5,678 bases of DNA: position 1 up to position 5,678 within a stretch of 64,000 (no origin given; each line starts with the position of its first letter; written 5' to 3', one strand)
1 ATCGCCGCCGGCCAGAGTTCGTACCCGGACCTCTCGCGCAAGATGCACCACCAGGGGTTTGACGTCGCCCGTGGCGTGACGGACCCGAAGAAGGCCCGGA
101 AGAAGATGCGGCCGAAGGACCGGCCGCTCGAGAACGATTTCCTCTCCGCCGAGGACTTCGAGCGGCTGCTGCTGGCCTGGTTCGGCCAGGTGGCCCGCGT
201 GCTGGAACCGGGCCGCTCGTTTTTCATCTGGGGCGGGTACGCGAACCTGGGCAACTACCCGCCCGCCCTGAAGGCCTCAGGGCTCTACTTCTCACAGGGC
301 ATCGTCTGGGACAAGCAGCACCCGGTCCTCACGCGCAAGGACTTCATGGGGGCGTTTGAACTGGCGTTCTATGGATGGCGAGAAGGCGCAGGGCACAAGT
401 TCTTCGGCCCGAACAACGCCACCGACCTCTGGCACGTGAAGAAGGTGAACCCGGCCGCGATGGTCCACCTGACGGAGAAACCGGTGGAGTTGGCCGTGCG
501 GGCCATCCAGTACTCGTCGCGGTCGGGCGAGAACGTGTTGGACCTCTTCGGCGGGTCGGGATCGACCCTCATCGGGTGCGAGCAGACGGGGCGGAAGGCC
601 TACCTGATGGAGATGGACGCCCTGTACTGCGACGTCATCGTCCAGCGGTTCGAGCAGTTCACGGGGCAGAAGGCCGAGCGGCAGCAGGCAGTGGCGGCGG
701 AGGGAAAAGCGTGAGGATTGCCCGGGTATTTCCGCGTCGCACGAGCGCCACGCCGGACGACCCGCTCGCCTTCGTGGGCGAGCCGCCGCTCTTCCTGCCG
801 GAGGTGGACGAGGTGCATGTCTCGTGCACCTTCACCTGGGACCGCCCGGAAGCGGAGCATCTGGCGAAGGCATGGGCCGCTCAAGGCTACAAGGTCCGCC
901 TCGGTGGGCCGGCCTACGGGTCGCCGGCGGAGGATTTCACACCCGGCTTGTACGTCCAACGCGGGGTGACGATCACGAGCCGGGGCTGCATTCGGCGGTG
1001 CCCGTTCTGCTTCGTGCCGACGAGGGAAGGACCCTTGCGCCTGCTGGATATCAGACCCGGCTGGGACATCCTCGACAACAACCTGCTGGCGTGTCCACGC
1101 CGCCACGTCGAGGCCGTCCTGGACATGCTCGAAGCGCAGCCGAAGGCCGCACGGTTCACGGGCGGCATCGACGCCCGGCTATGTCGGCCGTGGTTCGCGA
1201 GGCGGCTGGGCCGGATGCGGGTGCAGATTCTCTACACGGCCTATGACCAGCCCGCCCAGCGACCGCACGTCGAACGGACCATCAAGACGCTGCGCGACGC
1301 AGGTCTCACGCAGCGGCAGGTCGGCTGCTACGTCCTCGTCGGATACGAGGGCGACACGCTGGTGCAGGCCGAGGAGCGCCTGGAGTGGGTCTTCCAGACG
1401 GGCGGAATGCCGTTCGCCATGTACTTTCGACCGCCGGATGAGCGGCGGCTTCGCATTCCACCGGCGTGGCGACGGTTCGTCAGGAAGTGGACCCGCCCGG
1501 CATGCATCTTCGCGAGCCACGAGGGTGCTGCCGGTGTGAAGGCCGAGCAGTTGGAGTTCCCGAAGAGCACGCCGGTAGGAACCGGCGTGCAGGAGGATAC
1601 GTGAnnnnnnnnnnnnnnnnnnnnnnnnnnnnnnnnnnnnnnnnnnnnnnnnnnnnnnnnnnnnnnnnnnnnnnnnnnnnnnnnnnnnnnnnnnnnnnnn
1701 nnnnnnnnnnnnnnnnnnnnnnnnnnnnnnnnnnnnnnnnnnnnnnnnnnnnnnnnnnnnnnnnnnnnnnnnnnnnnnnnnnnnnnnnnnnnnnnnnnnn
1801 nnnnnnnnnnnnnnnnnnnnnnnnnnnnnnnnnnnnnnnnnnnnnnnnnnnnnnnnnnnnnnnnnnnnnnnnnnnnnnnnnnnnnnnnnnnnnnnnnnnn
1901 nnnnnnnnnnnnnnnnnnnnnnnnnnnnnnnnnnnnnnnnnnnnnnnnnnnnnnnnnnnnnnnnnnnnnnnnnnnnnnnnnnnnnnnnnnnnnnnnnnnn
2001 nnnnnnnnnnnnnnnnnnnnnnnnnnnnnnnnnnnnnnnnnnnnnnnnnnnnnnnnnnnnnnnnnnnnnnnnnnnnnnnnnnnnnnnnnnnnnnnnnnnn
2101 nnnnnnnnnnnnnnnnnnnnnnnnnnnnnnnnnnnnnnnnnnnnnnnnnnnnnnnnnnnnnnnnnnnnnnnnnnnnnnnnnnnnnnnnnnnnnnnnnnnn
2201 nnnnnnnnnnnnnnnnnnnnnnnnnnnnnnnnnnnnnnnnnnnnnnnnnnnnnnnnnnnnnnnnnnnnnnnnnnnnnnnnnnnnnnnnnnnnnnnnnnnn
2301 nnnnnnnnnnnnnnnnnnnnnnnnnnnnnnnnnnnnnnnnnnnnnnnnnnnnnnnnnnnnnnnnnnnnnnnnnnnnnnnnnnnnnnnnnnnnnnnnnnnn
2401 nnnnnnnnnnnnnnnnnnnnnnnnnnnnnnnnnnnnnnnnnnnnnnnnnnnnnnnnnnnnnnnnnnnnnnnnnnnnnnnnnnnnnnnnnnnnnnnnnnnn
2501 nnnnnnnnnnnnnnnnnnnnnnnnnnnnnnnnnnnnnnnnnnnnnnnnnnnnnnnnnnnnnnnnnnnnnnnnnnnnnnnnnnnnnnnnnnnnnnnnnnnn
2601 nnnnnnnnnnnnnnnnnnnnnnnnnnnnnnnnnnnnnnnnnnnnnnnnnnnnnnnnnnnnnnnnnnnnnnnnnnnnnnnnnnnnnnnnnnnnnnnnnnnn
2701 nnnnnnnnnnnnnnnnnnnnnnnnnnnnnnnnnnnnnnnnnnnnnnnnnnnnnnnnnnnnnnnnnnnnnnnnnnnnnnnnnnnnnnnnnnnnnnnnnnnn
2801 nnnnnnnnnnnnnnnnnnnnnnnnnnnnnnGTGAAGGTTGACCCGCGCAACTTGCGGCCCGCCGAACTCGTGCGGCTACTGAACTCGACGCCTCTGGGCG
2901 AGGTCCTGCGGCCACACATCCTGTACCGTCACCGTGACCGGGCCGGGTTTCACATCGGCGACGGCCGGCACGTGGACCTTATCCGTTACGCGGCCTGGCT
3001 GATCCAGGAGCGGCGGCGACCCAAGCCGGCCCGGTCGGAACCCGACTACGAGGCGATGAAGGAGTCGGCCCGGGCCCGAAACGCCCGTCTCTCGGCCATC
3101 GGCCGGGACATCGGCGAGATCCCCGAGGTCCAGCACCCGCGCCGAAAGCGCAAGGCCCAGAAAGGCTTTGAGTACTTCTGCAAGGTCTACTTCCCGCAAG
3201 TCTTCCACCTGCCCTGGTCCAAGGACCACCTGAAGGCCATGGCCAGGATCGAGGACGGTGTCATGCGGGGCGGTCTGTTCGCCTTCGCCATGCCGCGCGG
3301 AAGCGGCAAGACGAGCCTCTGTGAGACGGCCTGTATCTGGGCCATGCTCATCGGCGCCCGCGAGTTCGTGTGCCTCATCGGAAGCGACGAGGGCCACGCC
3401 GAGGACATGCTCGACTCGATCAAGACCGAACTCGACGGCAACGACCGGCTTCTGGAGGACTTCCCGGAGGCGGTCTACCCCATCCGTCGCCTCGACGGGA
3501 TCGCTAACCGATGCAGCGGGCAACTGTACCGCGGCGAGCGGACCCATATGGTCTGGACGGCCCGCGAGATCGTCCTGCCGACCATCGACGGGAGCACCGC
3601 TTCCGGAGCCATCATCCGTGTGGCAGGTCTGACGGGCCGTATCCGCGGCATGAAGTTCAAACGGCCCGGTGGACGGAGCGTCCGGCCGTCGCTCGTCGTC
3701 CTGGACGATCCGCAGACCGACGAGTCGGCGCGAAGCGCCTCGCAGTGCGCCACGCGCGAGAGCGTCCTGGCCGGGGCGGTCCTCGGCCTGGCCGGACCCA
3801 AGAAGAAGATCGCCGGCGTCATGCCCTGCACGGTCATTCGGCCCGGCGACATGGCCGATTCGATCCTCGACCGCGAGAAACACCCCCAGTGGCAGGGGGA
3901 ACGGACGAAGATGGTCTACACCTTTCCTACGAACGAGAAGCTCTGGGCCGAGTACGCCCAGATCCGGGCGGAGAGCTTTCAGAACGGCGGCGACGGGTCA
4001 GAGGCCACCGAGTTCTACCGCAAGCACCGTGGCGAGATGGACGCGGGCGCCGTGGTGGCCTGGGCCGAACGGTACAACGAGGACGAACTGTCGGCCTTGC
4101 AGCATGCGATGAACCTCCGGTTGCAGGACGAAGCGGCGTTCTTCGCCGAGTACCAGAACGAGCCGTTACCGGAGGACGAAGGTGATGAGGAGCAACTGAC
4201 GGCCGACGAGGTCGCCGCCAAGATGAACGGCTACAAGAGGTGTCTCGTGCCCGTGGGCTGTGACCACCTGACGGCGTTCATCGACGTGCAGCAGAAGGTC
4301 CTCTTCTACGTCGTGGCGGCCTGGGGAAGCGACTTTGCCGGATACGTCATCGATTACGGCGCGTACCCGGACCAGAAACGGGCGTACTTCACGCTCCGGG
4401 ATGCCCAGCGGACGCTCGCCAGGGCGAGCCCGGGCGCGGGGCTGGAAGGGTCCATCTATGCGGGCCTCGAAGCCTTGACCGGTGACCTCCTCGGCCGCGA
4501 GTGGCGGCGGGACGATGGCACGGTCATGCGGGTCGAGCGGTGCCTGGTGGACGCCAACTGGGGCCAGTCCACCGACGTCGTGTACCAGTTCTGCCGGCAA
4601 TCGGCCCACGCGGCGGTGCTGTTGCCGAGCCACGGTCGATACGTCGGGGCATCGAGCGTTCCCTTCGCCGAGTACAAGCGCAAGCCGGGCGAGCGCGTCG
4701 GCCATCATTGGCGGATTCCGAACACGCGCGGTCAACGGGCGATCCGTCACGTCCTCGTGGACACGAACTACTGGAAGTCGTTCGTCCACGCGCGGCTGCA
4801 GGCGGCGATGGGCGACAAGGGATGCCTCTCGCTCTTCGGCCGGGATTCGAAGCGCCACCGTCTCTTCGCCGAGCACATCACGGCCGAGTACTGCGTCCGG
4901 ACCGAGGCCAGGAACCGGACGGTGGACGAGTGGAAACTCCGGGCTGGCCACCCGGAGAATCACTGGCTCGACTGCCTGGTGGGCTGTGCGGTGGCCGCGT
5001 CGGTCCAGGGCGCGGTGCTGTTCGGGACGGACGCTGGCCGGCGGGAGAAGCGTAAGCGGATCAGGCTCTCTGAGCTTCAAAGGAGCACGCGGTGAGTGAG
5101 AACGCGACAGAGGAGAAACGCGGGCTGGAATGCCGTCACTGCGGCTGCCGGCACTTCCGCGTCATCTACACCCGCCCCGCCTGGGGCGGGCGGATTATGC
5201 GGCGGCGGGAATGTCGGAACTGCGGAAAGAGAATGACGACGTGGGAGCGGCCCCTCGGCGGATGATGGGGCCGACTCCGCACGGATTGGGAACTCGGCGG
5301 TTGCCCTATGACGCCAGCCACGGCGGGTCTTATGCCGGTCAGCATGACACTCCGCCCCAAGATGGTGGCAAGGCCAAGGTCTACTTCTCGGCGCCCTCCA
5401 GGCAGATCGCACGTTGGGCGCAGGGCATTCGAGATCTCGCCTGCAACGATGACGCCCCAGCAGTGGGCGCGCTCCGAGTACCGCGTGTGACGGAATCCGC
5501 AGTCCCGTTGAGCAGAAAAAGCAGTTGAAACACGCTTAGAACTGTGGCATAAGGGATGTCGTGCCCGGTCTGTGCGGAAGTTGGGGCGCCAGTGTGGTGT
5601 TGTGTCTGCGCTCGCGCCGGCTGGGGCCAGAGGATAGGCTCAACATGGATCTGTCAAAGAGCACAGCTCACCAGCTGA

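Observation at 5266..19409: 14 kb lower-GC cargo operon inserted exactly between terminase and portal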

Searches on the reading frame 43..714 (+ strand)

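Call 7: search_protein_families(library=pfam, proteins=[window:43-714:+])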
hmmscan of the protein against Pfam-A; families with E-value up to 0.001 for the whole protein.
window:43-714:+ (223 aa): 1 family
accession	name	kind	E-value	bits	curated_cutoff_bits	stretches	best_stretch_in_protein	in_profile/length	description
PF01555.25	N6_N4_Mtase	-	1.3e-23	84.5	26.7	1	30-200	19-220/221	DNA methylase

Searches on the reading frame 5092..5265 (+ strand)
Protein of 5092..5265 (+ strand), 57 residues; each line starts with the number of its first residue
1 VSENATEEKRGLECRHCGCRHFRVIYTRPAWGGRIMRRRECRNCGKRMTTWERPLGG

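Call 38: search_protein_families(library=pfam, proteins=[window:5092-5265:+], max_evalue=5)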
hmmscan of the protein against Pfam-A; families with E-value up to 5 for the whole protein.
window:5092-5265:+ (57 aa): 8 families
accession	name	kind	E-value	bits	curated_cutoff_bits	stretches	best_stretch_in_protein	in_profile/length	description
PF22811.2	Zn_ribbon_NrdR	-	2.9e-11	43.5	27.2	1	12-52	1-42/42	Transcriptional repressor NrdR-like, N-terminal domain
PF02150.21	Zn_ribbon_RPB9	-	0.014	15.7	25.2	1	3-18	14-28/36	RNA polymerases M/15 Kd subunit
PF23455.1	DUF7129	-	0.043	14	30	1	40-52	13-25/45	Domain of unknown function (DUF7129)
PF12760.12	Zn_ribbon_IS1595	-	0.061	13.7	25.4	2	11-46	18-45/46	Transposase zinc-ribbon domain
PF23783.1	Zn_ribbon_TiaS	-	0.087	13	27.3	1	40-49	3-12/41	TiaS C-terminal zinc ribbon domain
PF08792.16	A2L_zn_ribbon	-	0.15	12.2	22.9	1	15-27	4-17/33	A2L zinc ribbon domain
PF14901.11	Jiv90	-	0.34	11.6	27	1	9-47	2-35/90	Cleavage inducing molecular chaperone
PF03367.19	Zn_ribbon_ZPR1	-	0.63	10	23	0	39-50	7-18/56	ZPR1 zinc-finger domain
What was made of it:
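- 5092..5265 (+): 57-aa NrdR-type zinc-ribbon ORF, a backbone gene. Its stop codon is the left border of the insert. PF22811, E 2.9e-11 (call 38).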

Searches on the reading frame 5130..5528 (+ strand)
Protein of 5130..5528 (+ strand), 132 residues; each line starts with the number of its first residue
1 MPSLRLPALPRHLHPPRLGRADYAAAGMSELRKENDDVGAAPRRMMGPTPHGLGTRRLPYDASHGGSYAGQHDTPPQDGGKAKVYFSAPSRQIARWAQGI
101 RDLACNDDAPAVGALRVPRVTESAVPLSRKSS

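Call 6: search_protein_families(library=pfam, proteins=[window:5130-5528:+])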
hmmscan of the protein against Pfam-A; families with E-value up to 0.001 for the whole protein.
window:5130-5528:+ (132 aa): 0 families

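Call 10: search_protein_families(library=ncbifam, proteins=[window:5130-5528:+], max_evalue=0.01)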
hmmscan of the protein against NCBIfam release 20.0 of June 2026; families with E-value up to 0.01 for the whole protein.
window:5130-5528:+ (132 aa): 0 families
